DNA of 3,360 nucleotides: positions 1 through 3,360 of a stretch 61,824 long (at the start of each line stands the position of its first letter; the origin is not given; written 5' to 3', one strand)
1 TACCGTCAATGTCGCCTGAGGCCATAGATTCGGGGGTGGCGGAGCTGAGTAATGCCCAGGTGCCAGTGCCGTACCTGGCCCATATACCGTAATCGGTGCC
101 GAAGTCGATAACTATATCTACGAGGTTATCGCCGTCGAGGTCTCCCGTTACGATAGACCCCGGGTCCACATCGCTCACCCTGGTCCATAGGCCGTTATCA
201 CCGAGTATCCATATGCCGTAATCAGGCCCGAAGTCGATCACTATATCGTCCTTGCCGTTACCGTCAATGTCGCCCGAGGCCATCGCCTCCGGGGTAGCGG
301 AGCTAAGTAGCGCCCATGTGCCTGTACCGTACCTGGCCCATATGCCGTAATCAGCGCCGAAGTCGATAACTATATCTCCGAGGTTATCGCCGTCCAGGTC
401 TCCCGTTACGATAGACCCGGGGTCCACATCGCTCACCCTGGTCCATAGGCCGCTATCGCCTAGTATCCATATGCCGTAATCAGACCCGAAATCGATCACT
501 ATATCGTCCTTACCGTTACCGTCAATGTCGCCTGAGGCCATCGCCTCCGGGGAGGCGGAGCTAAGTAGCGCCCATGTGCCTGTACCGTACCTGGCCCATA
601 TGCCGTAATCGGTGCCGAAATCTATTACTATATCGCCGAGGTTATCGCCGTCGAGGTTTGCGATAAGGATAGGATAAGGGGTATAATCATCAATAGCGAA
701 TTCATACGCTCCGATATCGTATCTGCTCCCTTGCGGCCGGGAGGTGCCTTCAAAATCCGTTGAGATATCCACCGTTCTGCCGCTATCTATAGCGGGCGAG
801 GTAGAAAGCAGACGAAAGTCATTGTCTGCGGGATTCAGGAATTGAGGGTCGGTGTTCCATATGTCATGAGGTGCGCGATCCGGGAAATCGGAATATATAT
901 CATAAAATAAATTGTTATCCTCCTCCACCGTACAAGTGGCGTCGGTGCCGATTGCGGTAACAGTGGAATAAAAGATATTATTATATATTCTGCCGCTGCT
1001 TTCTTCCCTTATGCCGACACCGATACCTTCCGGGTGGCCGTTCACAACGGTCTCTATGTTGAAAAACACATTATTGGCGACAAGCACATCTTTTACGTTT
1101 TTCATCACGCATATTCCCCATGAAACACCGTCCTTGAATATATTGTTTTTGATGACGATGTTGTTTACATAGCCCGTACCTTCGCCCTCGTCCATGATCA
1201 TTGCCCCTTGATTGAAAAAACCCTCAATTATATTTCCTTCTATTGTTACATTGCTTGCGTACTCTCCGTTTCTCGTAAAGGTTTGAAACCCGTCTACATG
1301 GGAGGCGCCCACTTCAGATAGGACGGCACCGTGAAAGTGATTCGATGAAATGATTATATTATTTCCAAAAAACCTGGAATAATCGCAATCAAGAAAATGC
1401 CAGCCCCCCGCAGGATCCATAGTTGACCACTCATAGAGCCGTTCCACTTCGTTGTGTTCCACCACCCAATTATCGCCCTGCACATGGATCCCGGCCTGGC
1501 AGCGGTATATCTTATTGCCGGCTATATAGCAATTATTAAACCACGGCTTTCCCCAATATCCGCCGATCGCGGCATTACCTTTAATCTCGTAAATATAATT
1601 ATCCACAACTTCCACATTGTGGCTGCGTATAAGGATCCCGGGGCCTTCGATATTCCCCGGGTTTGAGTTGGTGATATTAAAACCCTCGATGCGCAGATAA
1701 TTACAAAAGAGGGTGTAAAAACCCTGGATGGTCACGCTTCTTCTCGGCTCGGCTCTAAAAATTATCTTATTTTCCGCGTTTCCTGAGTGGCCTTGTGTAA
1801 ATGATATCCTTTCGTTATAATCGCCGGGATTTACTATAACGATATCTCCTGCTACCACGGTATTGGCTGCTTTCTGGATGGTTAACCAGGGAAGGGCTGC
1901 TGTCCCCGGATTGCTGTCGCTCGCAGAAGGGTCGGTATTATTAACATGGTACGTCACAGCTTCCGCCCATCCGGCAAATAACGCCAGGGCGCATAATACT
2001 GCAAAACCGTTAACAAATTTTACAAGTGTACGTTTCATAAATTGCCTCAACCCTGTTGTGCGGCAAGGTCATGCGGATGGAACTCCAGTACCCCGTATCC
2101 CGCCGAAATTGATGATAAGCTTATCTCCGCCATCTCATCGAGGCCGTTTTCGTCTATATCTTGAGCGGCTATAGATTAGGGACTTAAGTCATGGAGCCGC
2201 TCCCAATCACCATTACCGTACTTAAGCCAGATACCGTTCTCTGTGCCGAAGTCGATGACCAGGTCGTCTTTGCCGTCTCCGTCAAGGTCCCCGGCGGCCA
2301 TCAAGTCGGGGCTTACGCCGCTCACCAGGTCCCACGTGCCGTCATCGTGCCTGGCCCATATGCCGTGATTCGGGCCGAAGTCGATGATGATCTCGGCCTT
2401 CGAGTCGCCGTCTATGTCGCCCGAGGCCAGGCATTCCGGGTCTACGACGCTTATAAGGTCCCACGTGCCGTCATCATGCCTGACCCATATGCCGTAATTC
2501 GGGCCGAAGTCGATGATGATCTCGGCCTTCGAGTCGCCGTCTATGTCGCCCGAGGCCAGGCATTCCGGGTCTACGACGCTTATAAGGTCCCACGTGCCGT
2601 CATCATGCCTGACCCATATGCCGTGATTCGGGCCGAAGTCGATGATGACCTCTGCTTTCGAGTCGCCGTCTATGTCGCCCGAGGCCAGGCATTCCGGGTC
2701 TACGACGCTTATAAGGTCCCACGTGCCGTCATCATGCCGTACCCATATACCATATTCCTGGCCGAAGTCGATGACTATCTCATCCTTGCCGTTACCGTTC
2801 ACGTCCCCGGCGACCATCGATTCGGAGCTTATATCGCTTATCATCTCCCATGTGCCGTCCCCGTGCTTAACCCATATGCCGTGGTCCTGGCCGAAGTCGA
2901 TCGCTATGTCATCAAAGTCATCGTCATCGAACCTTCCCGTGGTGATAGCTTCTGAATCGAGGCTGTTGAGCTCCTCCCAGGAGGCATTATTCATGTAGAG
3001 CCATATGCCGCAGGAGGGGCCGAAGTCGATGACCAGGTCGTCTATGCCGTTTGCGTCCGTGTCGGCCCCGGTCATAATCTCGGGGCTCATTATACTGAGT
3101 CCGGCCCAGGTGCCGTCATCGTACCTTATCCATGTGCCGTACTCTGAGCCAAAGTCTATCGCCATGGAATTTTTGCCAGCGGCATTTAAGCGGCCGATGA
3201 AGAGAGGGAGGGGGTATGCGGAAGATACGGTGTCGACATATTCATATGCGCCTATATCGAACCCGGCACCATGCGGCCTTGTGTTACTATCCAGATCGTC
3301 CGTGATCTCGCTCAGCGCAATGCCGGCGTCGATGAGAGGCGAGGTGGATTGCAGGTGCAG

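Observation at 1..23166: Four giant secreted proteins that all end in the same 43-aa repeat tail: candidate tagged surface multi-enzyme system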

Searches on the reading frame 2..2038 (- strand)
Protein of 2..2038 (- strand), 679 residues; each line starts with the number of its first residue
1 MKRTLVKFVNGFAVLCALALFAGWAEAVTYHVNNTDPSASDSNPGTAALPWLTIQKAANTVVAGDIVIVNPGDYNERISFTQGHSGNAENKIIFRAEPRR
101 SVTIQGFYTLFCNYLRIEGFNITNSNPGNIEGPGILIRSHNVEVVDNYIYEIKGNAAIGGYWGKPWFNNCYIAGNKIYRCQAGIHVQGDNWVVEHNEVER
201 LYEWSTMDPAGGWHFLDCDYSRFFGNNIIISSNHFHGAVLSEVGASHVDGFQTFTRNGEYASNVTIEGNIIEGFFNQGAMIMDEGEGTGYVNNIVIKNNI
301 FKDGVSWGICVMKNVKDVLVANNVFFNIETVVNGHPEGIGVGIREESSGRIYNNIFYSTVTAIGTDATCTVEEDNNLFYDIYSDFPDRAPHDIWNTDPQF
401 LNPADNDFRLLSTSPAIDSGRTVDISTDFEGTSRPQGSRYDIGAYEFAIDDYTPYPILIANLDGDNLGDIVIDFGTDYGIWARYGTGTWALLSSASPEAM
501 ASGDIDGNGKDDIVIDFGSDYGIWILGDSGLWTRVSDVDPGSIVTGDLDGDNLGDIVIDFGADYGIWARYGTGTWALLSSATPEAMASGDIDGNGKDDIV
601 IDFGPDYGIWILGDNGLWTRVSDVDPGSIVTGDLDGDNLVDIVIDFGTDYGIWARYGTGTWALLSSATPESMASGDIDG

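Call 6: search_protein_families(library=pfam, proteins=[window:2-2038:-], max_evalue=0.01)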
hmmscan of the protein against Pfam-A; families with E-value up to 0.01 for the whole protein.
window:2-2038:- (679 aa): 7 families
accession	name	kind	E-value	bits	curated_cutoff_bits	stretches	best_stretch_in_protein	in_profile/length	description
PF13229.12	Beta_helix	-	2.4e-10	40.7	25.9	3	134-325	2-158/158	Right handed beta helix region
PF07602.17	DUF1565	-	2.1e-09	37.5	20.3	1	40-227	4-193/257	Protein of unknown function (DUF1565)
PF01839.29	FG-GAP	-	3e-08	33.8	22.1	2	498-515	3-20/37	FG-GAP repeat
PF22842.2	Pel9A-like_beta_helix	-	7.3e-08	32.2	25.2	1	34-75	12-53/370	Pel9A-like, right handed beta helix region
PF13517.12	FG-GAP_3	-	0.00032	21.7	26.9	0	547-601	1-61/61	FG-GAP-like repeat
PF13489.12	Methyltransf_23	-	0.0026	17.9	27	0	466-484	21-39/164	Methyltransferase domain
PF17161.10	DUF5123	-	0.0073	17.9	35.1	0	348-415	26-103/113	Domain of unknown function (DUF5123)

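Call 42: search_protein_families(library=ncbifam, proteins=[window:2-2038:-], max_evalue=0.01)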
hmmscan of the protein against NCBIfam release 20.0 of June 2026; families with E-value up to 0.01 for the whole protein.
window:2-2038:- (679 aa): 2 families
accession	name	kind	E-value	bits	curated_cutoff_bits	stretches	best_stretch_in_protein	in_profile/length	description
NF041518.1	choice_anch_Q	domain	2.9e-14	53.1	25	1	405-447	9-57/58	choice-of-anchor Q domain-containing protein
NF047854.1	LIC10774_subfam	equivalog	5.5e-09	35.4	380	1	27-78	58-107/358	LIC10774/LIC10365 family surface protein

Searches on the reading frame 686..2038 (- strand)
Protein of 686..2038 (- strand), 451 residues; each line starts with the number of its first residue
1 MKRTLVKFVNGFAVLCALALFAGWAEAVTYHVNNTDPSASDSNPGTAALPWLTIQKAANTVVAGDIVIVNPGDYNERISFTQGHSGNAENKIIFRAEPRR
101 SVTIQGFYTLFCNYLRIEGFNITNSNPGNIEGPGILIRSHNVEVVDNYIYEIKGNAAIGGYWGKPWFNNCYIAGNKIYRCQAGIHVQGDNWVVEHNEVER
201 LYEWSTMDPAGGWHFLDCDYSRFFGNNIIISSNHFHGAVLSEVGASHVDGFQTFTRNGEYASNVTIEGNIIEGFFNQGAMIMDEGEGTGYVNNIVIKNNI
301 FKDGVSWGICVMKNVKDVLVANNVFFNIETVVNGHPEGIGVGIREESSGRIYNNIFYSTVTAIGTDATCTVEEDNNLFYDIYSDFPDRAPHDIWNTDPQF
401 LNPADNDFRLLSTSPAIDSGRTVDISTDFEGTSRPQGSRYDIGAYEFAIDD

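Call 46: find_homologous_proteins(query=window:686-2038:-, max_evalue=0.00001)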
Query seq(451 aa) (451 aa): 1432 proteins with E <= 0.00001 among 8000 candidates; the best 120 are listed.
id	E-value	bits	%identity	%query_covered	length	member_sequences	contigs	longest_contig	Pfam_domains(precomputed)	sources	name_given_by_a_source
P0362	0.0e+0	1049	100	100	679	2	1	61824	PF01839.30,PF13229.13,PF07602.18,PF22842.4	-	-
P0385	2.0e-106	375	49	94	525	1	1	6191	PF13229.13,PF00801.27,PF07602.18,PF22842.4,PF18911.7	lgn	-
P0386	4.4e-106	374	49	93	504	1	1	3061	PF13229.13,PF00801.27,PF07602.18,PF22842.4,PF18911.7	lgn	-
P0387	1.9e-104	368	48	98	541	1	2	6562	PF13229.13,PF18962.8,PF22842.4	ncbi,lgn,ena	-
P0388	4.8e-103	364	46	98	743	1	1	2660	PF13229.13,PF07602.18,PF22842.4,PF05048.20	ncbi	-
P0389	2.0e-102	362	48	95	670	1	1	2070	PF13229.13,PF07602.18,PF22842.4,PF05048.20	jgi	jgi:hypothetical protein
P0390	7.2e-102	360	45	97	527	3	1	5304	PF13229.13,PF07602.18,PF18962.8,PF22842.4,PF13860.13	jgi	-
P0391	8.3e-102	360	46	98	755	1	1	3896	PF13229.13,PF22842.4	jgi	-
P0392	1.3e-101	359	45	97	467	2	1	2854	PF13229.13,PF07602.18,PF22842.4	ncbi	-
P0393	3.6e-101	358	47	93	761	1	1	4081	PF13229.13,PF07602.18,PF22842.4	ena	-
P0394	1.8e-100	355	46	96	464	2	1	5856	PF13229.13,PF07602.18,PF22842.4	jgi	jgi:hypothetical protein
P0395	1.9e-100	355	45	96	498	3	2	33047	PF13229.13,PF07602.18,PF22842.4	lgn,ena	-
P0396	4.1e-100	354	47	93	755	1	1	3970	PF13229.13,PF22842.4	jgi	-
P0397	4.3e-100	354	47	93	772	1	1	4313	PF13229.13,PF07602.18,PF22842.4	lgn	-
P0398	5.5e-100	354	47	93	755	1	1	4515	PF13229.13,PF22842.4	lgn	-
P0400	1.2e-99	353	45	98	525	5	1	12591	PF13229.13,PF07602.18,PF18962.8,PF22842.4,PF13860.13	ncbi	-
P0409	1.6e-98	349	44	98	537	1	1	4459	PF13229.13,PF07602.18,PF18962.8,PF22842.4,PF13860.13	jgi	-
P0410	2.2e-98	348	44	98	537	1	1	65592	PF13229.13,PF07602.18,PF18962.8,PF22842.4,PF13860.13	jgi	jgi:hypothetical protein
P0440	8.3e-96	340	44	97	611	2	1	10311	PF07602.18,PF00404.25,PF22842.4,PF08480.17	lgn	-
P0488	2.4e-91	325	45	93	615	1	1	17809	PF13229.13,PF07602.18,PF22842.4,PF00395.26,PF05048.20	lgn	-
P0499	3.8e-90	321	46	92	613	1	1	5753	PF13229.13,PF07602.18,PF18962.8,PF22842.4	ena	-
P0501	6.9e-90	320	45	95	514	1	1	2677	PF07602.18,PF18962.8,PF22842.4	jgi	jgi:hypothetical protein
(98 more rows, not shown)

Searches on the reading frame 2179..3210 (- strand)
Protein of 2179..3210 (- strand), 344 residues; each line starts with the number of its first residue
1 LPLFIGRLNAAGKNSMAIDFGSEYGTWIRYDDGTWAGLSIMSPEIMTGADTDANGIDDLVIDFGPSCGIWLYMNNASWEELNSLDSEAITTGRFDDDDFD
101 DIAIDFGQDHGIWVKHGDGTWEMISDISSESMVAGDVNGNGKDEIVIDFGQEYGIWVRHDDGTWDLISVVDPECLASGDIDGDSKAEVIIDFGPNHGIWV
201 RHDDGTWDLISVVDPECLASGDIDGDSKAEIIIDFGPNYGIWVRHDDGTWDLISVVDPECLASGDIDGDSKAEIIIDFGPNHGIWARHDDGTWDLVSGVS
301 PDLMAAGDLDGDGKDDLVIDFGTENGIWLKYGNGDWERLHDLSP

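Call 11: find_homologous_proteins(query=window:2179-3210:-, max_evalue=0.001)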
Query seq(344 aa) (344 aa): 166 proteins with E <= 0.001 among 8000 candidates; the best 120 are listed.
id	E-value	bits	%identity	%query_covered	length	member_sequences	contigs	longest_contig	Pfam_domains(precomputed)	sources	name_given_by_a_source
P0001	4.1e-112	393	41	72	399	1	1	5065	PF01839.30,PF13517.13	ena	-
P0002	1.1e-84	303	40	83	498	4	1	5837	PF01839.30,PF13517.13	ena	-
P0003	1.1e-73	267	45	77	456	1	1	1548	PF01839.30,PF13517.13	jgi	jgi:hypothetical protein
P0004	7.5e-72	261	33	90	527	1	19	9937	PF01400.32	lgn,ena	-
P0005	6.2e-68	248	38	82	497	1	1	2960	PF01839.30,PF13517.13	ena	-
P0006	1.6e-65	240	41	84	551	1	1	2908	PF01839.30,PF03160.21,PF13517.13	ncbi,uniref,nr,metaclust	ncbi:Na-Ca exchanger/integrin-beta4 domain protein [Candidatus Thiomargarita nelsonii]|uniref:Na-Ca 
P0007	5.1e-65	238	39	83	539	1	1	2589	PF01839.30,PF13517.13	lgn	-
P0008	6.1e-65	238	37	90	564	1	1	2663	PF01839.30,PF13489.13,PF00415.25,PF13517.13,PF20756.3,PF13540.13,PF25390.2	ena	-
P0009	3.7e-64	235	35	84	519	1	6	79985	PF13517.13,PF21347.3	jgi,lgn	-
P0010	8.6e-62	227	38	88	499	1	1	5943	PF01839.30,PF00413.31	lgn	-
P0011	9.4e-62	227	39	89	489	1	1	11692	PF03160.21,PF13517.13,PF10246.15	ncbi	-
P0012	2.5e-60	223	34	91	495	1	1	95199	PF01839.30,PF13489.13,PF00415.25,PF13517.13,PF13540.13,PF25390.2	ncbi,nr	ncbi:MAG: hypothetical protein JNM37_03790 [Rhodocyclaceae bacterium]|nr:hypothetical protein [Rhodo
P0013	7.9e-60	221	36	92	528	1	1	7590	PF01839.30,PF13517.13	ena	-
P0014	7.5e-59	218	35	83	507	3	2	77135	-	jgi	jgi:hypothetical protein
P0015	1.2e-58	217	33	99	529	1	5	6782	-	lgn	-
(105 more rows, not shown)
